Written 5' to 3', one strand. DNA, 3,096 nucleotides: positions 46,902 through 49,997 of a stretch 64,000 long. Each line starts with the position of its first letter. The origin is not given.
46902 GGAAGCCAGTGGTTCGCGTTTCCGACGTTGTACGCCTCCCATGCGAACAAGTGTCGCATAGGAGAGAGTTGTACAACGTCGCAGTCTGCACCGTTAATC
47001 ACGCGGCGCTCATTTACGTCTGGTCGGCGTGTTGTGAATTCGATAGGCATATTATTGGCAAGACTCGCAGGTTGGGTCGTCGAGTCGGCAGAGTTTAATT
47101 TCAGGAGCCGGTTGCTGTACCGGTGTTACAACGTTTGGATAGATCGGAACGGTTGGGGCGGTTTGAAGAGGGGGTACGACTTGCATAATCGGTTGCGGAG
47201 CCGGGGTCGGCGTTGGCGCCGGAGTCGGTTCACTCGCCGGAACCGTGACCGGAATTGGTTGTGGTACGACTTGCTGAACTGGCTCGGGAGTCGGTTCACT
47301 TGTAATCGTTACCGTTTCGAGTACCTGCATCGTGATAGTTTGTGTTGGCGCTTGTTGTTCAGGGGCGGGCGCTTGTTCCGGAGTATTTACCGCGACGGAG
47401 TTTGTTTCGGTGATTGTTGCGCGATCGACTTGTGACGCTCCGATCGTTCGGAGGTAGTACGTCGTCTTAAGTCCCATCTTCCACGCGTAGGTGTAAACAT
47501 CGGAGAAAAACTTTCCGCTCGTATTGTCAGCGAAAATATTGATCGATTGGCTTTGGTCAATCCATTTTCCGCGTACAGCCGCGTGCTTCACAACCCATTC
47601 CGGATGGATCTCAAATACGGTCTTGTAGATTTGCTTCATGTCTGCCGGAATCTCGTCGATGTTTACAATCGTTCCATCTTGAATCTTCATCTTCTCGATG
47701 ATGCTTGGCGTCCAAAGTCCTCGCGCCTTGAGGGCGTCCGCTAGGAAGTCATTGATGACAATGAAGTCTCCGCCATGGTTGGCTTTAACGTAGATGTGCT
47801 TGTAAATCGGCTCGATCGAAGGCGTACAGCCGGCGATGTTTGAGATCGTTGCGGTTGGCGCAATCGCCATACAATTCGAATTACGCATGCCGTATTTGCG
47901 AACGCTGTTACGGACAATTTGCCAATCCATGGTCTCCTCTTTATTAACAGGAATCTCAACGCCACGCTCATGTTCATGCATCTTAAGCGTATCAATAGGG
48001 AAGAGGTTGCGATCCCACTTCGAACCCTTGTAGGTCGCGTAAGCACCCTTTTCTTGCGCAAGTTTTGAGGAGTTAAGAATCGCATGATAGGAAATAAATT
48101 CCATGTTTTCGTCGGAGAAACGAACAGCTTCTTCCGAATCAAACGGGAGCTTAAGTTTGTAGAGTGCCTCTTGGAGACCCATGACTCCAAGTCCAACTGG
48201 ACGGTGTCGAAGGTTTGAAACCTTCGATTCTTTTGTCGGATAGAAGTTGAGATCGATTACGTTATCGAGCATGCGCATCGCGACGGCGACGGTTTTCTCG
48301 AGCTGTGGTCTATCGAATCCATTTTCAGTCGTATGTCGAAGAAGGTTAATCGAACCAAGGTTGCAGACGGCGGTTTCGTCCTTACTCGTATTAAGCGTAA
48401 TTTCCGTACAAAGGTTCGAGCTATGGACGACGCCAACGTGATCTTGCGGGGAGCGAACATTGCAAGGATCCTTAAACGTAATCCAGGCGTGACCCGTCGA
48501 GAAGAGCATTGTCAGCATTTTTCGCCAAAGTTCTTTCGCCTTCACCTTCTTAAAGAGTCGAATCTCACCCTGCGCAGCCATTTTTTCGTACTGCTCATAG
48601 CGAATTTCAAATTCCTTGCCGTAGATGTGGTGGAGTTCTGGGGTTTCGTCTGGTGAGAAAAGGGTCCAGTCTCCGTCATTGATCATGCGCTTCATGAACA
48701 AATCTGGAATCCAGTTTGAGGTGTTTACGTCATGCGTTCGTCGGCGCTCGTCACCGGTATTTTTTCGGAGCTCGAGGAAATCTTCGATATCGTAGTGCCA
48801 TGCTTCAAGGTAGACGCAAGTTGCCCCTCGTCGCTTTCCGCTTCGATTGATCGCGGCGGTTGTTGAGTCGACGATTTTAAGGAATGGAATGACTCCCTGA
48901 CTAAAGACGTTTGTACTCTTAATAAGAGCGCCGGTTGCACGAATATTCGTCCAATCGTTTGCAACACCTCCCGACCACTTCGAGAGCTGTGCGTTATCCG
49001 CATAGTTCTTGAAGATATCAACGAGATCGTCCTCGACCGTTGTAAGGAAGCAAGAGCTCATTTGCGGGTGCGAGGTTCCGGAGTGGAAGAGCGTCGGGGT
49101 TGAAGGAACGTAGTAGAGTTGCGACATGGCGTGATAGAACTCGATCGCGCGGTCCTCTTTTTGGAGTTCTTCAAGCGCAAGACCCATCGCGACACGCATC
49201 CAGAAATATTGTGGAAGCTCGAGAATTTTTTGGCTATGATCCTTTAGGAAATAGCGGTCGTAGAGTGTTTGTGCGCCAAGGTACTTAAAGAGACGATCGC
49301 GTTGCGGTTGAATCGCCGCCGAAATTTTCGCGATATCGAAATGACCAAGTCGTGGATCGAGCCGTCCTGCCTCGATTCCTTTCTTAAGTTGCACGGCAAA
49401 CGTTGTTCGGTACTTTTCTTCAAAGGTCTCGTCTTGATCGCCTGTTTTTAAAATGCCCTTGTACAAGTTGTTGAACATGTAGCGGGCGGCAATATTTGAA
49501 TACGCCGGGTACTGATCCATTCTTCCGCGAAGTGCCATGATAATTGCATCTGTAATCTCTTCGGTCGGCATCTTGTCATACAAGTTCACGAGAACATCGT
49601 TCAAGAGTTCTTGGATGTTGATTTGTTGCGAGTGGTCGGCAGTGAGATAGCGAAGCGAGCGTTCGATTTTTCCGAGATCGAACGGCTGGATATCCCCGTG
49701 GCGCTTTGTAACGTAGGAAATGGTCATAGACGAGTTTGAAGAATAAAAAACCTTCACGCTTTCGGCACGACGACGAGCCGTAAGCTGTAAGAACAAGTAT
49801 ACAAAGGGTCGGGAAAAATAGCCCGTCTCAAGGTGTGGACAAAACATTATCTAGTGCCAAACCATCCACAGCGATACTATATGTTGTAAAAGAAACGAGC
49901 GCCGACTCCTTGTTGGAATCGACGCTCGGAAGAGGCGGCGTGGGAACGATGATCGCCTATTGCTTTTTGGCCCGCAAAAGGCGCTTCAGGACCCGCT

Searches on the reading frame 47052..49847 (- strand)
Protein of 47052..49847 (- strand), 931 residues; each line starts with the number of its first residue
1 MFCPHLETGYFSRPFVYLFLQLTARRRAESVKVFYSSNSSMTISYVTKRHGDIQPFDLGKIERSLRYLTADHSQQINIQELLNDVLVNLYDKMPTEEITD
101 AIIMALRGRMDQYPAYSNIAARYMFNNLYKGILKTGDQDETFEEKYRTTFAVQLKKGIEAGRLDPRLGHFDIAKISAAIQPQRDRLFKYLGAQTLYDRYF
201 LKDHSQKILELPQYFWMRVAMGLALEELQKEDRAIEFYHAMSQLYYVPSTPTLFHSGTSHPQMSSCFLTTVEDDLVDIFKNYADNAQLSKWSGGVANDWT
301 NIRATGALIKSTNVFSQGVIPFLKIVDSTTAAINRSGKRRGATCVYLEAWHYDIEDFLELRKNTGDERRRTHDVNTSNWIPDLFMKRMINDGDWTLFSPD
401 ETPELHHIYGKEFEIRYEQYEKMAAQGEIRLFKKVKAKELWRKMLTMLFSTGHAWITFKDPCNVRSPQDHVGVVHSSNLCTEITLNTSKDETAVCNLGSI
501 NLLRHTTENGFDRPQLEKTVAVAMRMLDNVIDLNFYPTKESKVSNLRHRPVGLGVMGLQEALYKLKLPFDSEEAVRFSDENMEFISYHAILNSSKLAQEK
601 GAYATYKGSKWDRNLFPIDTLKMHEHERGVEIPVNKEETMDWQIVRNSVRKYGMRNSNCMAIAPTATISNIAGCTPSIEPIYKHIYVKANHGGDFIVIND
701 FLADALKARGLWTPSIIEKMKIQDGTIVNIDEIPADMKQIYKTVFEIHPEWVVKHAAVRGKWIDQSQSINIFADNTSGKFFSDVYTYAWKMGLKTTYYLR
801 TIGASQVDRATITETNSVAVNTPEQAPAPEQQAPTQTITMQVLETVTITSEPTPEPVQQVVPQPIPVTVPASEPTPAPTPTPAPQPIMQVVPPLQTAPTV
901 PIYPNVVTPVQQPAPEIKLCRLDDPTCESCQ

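Call 69: search_protein_families(library=pfam, proteins=[window:47052-49847:-], max_evalue=0.00001)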
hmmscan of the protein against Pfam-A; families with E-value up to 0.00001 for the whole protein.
window:47052-49847:- (931 aa): 3 families
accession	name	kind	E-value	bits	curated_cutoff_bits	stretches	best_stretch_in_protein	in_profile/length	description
PF02867.20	Ribonuc_red_lgC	-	2.3e-192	640.7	23.9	1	264-799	1-523/523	Ribonucleotide reductase, barrel domain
PF00317.26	Ribonuc_red_lgN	-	2.8e-26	91.8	28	1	186-260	2-76/77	Ribonucleotide reductase, all-alpha domain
PF03477.21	ATP-cone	-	3.4e-09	37.6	25.8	1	45-123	2-80/88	ATP cone domain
